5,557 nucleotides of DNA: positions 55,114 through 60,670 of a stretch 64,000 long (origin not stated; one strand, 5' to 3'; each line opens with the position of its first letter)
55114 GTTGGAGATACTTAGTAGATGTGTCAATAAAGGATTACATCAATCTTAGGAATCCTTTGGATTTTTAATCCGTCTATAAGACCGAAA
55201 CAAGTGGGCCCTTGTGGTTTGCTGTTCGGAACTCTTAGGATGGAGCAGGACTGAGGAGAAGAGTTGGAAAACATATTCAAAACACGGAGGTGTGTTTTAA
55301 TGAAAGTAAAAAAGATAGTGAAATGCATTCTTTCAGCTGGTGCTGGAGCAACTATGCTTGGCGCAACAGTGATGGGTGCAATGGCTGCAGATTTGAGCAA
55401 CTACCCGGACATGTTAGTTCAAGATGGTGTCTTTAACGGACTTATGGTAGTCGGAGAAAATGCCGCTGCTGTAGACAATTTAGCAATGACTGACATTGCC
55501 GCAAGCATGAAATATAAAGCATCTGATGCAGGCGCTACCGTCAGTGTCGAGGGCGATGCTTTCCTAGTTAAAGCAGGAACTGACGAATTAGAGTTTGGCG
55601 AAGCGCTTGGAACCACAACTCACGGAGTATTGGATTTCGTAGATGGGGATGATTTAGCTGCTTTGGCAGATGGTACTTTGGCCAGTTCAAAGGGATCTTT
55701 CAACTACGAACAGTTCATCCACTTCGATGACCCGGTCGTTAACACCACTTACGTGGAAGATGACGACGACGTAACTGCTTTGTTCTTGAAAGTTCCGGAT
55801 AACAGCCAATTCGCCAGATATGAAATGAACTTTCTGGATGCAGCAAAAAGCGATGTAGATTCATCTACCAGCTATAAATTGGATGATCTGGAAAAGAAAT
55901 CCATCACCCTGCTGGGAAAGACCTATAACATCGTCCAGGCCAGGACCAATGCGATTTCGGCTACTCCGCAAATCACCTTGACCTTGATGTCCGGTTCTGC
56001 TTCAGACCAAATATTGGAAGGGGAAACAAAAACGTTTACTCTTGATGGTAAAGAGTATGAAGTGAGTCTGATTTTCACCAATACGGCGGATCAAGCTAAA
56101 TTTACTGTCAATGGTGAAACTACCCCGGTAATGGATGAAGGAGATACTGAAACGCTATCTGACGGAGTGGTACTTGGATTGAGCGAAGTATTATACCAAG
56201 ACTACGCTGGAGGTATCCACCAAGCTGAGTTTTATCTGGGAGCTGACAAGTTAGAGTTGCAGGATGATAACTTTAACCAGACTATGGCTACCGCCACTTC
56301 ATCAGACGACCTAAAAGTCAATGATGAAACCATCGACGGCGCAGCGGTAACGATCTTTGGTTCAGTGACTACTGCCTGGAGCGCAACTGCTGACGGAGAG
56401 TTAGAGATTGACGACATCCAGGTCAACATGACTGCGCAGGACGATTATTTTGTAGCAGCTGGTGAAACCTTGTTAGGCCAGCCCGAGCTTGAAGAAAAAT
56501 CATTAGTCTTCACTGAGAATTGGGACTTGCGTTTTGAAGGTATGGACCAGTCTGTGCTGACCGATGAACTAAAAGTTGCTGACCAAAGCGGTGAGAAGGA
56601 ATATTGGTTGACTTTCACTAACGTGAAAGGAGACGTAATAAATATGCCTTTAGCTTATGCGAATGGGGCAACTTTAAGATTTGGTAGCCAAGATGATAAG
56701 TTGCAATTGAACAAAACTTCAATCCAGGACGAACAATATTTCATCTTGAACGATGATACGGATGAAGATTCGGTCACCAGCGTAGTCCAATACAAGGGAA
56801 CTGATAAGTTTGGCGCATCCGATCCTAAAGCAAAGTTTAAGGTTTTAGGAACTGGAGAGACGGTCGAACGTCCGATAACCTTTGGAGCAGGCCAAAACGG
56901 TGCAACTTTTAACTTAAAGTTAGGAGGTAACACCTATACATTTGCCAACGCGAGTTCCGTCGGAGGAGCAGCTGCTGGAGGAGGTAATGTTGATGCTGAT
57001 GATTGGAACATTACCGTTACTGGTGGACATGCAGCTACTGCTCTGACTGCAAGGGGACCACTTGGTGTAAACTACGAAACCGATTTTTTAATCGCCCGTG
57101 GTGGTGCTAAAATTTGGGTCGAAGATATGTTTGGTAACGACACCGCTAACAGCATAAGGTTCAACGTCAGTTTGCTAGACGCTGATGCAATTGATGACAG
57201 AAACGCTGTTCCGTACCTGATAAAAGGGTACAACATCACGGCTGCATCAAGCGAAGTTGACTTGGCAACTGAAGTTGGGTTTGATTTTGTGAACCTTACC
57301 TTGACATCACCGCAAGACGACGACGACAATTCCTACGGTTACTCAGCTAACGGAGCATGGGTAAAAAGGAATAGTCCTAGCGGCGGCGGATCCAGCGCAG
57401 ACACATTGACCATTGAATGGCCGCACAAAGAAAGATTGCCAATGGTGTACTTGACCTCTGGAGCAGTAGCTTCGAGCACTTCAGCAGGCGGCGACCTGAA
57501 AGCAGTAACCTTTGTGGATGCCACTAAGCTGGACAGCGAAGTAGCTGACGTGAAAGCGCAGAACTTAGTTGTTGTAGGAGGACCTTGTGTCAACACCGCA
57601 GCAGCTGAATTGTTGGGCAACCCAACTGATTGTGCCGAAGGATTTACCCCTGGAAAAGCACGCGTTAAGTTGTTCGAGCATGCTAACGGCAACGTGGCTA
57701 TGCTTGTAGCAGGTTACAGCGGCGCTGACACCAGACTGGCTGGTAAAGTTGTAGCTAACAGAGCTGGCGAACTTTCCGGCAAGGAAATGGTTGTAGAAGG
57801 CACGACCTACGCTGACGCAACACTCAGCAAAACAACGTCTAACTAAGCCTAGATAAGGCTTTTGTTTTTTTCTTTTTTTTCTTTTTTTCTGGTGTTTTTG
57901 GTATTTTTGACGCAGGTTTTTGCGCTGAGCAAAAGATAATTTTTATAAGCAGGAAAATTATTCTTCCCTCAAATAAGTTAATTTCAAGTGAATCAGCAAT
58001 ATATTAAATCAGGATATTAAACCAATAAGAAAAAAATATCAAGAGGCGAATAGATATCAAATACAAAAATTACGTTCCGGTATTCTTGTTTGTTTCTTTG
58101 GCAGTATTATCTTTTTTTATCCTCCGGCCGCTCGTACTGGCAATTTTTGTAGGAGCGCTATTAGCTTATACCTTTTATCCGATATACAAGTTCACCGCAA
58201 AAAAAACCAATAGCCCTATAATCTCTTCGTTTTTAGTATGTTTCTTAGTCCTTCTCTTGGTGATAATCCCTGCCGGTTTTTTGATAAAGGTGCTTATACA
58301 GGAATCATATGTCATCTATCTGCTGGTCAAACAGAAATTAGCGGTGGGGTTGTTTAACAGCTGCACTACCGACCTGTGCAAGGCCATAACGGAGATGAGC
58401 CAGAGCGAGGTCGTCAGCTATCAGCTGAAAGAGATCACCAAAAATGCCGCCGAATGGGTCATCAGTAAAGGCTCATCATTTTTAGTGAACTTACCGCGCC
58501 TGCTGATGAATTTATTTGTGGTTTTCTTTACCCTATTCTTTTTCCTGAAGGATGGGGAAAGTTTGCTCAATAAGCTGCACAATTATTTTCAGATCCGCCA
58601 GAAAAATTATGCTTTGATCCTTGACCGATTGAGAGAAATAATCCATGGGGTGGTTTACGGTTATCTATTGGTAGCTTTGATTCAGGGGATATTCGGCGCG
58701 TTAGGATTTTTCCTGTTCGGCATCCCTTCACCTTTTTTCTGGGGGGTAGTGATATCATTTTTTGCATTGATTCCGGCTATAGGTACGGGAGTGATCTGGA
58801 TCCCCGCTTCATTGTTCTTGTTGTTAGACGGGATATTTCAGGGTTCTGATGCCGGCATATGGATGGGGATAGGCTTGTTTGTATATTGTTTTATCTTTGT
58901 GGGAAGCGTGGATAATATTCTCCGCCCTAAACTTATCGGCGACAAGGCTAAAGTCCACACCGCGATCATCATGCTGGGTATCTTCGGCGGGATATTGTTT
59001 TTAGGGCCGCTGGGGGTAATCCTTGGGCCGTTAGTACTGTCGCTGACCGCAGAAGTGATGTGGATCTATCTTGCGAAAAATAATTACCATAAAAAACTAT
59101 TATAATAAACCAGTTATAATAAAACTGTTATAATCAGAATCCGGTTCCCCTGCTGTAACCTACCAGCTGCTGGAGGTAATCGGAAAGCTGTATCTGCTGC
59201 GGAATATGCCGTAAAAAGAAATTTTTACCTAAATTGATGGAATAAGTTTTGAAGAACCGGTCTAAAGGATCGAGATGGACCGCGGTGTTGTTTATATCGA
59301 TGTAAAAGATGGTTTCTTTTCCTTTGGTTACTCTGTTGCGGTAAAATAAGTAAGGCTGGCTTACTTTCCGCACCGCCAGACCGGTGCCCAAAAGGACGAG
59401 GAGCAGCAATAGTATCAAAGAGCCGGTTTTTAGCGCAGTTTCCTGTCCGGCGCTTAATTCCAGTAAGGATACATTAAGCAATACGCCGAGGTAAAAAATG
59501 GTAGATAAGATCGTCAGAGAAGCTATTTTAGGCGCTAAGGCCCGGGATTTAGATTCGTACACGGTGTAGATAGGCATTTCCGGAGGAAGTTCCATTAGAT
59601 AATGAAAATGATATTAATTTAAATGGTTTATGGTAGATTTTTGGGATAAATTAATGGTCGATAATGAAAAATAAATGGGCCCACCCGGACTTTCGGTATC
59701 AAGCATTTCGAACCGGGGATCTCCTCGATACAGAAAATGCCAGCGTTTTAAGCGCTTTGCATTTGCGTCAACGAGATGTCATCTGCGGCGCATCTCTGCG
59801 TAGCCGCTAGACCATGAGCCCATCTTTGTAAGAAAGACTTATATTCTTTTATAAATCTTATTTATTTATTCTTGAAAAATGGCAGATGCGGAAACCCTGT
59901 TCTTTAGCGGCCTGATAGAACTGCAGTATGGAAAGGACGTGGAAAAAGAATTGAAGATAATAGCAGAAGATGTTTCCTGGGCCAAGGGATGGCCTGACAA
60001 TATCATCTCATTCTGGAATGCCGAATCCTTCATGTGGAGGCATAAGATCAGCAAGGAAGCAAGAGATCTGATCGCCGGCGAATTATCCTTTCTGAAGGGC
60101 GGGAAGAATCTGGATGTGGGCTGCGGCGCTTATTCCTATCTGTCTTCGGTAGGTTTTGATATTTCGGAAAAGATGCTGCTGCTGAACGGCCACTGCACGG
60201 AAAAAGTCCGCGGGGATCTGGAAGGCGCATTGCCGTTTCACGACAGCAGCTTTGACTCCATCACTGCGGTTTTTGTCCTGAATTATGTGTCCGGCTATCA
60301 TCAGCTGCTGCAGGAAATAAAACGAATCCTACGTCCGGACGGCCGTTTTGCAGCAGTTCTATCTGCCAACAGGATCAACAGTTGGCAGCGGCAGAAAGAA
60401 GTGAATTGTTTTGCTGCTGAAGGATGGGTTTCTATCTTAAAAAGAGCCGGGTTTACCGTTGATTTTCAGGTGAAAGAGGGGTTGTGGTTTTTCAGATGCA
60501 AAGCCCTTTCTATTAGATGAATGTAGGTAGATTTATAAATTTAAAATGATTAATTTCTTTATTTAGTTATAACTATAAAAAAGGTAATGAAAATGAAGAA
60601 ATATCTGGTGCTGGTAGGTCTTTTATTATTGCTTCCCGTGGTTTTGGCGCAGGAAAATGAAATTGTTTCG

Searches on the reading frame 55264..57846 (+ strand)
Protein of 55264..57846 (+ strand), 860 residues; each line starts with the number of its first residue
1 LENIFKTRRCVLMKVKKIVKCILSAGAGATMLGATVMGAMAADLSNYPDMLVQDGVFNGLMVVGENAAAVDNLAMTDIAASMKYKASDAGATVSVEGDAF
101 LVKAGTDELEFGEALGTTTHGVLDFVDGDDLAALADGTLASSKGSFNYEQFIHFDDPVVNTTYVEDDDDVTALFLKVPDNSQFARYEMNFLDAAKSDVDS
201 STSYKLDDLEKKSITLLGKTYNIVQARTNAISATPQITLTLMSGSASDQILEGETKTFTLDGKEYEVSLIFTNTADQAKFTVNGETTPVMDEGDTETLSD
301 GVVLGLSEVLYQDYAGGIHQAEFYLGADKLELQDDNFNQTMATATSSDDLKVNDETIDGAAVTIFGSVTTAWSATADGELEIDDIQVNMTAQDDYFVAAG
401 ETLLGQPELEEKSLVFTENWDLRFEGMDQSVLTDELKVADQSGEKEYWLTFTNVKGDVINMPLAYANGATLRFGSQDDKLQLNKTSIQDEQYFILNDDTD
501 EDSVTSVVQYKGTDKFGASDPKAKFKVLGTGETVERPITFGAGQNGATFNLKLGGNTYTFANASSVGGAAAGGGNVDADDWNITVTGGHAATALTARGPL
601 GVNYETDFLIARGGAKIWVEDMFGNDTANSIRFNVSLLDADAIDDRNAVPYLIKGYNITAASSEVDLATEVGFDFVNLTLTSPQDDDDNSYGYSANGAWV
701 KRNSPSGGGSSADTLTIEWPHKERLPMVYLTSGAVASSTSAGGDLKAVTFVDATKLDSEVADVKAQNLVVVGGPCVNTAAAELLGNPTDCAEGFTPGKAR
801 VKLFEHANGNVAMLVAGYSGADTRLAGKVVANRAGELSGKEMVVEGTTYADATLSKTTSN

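Call 14: search_protein_families(library=pfam, proteins=[window:55264-57846:+])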
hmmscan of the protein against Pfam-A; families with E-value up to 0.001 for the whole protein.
window:55264-57846:+ (860 aa): 1 family
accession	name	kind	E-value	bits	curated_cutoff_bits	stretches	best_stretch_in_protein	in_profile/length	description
PF05124.17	S_layer_C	-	1.6e-13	51.1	23.9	1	43-829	1-172/177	S-layer like family, outer domain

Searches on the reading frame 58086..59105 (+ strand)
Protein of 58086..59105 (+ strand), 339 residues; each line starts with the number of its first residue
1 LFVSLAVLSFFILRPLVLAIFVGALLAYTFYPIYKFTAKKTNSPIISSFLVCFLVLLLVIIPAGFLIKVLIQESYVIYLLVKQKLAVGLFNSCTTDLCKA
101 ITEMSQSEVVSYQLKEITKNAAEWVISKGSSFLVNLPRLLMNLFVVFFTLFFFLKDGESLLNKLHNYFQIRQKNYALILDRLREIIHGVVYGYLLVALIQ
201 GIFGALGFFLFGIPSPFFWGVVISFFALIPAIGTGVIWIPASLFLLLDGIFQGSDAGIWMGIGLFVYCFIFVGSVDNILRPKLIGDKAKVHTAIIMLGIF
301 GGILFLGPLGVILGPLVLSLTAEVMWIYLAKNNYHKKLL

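Call 14: search_protein_families(library=pfam, proteins=[window:58086-59105:+])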
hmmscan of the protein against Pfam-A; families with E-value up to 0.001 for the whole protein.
window:58086-59105:+ (339 aa): 1 family
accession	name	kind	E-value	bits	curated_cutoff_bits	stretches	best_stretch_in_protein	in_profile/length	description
PF01594.21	AI-2E_transport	-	4.4e-46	158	34.3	1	2-325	8-323/327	AI-2E family transporter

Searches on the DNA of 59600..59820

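Call 9: search_rna_families(source=window, start=59600, end=59820, threshold=evalue, max_evalue=10, show_alignments=4)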
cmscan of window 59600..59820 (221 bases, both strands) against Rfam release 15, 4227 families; matches with E-value up to 10: 0.
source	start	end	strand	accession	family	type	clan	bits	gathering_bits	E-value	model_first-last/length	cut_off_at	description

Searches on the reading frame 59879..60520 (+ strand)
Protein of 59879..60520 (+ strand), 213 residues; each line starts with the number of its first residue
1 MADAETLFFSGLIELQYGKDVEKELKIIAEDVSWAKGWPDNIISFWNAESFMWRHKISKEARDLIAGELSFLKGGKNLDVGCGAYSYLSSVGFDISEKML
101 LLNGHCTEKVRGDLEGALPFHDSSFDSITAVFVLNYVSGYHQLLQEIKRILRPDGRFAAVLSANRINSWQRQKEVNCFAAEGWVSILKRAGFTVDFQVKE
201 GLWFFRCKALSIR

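Call 14: search_protein_families(library=pfam, proteins=[window:59879-60520:+])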
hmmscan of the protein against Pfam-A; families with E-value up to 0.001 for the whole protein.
window:59879-60520:+ (213 aa): 6 families
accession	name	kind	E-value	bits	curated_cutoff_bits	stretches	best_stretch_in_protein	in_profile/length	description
PF08241.18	Methyltransf_11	-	2.6e-14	54.1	21.2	1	78-158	1-94/95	Methyltransferase domain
PF13649.12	Methyltransf_25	-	1.8e-08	35.4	27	1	89-155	23-97/97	Methyltransferase domain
PF13489.12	Methyltransf_23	-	5.4e-08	33.2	27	1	54-194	2-161/164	Methyltransferase domain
PF13847.12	Methyltransf_31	-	8.5e-08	32.4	27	1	74-190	4-144/145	Methyltransferase domain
PF08242.18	Methyltransf_12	-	2.3e-07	31.9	30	1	87-157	20-98/98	Methyltransferase domain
PF01209.24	Ubie_methyltran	-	5.4e-07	29.6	20.1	1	116-164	108-155/233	ubiE/COQ5 methyltransferase family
